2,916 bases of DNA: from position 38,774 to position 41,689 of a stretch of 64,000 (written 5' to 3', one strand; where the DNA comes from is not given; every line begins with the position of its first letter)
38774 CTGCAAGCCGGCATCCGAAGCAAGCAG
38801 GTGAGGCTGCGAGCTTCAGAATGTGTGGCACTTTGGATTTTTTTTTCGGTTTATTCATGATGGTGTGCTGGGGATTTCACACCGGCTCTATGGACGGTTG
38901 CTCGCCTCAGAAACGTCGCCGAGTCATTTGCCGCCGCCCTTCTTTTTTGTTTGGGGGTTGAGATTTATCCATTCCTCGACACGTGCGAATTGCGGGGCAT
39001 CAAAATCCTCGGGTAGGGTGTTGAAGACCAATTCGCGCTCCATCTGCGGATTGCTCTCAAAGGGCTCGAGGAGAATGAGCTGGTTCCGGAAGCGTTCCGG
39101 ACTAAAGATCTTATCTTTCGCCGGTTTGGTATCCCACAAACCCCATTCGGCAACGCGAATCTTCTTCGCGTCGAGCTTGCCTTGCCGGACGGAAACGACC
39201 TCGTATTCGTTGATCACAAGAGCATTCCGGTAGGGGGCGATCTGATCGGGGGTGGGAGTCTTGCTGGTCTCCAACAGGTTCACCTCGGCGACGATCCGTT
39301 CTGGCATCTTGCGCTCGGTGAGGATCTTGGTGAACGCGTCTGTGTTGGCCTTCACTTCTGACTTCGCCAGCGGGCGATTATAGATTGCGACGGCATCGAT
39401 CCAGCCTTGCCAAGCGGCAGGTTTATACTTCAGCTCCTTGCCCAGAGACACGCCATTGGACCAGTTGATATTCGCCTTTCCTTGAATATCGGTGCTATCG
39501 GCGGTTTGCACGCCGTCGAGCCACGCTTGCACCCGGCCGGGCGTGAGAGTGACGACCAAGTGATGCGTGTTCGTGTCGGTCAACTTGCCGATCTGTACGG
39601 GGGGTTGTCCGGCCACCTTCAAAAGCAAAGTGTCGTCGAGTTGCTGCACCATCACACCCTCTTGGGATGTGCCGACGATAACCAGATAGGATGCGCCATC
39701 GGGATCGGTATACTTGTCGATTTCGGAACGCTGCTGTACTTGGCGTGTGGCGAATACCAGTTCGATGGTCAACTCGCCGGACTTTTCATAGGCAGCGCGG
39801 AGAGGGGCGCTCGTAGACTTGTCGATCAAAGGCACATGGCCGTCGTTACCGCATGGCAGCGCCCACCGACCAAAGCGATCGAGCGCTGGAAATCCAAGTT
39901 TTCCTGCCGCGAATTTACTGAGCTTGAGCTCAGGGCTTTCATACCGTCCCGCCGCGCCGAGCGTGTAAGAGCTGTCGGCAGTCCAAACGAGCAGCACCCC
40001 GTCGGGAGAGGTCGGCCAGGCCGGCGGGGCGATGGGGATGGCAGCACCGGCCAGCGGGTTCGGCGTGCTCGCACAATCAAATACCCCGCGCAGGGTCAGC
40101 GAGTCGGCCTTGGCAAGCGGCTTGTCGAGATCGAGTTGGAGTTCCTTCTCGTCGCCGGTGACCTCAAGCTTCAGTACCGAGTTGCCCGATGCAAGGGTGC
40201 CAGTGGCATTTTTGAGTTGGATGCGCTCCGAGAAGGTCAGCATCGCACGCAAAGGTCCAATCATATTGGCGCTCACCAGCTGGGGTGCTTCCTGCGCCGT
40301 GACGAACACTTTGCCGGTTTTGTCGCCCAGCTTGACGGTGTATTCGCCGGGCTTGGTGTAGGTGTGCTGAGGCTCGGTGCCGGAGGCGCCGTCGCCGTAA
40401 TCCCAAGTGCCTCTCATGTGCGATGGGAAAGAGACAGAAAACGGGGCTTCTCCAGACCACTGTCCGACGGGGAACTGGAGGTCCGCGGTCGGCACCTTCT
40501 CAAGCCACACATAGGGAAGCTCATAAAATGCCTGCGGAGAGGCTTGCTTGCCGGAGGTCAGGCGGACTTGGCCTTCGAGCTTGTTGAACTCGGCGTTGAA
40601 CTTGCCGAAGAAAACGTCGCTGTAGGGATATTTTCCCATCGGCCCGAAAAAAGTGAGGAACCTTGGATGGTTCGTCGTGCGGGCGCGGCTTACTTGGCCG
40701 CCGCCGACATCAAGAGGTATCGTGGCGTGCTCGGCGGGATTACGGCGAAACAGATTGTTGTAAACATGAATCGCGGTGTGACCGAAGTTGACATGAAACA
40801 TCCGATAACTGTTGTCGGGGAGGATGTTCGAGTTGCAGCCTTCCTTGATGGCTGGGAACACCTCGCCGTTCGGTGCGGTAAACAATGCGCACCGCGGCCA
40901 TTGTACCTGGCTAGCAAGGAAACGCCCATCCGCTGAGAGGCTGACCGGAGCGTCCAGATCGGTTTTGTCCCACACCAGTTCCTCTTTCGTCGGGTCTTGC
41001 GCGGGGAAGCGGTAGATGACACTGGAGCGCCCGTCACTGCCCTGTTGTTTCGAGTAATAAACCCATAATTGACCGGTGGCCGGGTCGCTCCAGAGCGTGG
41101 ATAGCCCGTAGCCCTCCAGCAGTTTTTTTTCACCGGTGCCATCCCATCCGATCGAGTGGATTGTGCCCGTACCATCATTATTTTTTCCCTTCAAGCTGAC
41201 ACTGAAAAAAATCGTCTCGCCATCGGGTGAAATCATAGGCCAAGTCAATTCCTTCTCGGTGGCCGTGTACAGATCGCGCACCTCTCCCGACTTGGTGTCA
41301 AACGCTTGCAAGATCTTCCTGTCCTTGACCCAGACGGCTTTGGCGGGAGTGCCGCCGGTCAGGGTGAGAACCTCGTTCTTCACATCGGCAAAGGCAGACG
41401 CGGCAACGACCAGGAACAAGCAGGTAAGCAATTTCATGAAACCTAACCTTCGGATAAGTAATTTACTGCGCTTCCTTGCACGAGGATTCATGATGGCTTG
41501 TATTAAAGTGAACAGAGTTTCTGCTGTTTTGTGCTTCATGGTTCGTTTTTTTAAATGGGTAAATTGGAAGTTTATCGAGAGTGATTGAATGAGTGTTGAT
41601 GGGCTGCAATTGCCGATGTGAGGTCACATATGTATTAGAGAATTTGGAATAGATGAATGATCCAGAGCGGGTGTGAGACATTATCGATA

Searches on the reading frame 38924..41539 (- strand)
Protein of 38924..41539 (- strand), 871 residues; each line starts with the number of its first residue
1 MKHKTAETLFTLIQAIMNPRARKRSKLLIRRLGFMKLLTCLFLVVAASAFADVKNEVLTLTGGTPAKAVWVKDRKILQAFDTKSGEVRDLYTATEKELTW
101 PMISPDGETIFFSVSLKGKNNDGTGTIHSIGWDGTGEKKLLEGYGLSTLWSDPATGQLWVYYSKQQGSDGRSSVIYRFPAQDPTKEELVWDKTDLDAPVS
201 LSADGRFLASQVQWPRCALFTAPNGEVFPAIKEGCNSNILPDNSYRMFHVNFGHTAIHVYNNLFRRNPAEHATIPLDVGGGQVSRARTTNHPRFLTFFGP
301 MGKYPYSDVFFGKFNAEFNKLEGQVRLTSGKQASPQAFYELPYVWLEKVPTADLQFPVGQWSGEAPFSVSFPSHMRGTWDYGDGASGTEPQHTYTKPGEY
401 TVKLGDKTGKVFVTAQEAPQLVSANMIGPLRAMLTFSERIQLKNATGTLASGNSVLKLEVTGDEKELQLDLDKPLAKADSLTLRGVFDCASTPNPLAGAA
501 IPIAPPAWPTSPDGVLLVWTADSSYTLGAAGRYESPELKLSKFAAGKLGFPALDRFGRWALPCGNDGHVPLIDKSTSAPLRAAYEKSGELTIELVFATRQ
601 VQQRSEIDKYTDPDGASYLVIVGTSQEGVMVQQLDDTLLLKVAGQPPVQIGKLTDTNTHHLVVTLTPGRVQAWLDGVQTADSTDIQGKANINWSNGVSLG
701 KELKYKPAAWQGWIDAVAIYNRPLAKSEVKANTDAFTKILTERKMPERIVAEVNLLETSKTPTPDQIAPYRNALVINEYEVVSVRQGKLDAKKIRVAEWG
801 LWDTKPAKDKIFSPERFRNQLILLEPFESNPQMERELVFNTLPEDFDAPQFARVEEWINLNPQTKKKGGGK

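Call 11: search_protein_families(library=pfam, proteins=[window:38924-41539:-], max_evalue=0.001)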
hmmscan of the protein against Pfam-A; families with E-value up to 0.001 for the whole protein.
window:38924-41539:- (871 aa): 3 families
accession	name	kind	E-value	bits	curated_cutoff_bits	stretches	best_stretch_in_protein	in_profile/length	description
PF13385.13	Laminin_G_3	-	2.8e-08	34.5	27.6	1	651-730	74-151/151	Concanavalin A-like lectin/glucanases superfamily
PF18911.6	PKD_4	-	1.3e-07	32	27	1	376-404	36-66/85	PKD domain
PF00801.26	PKD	-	3.8e-06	27.3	23.5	1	373-404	28-63/80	PKD domain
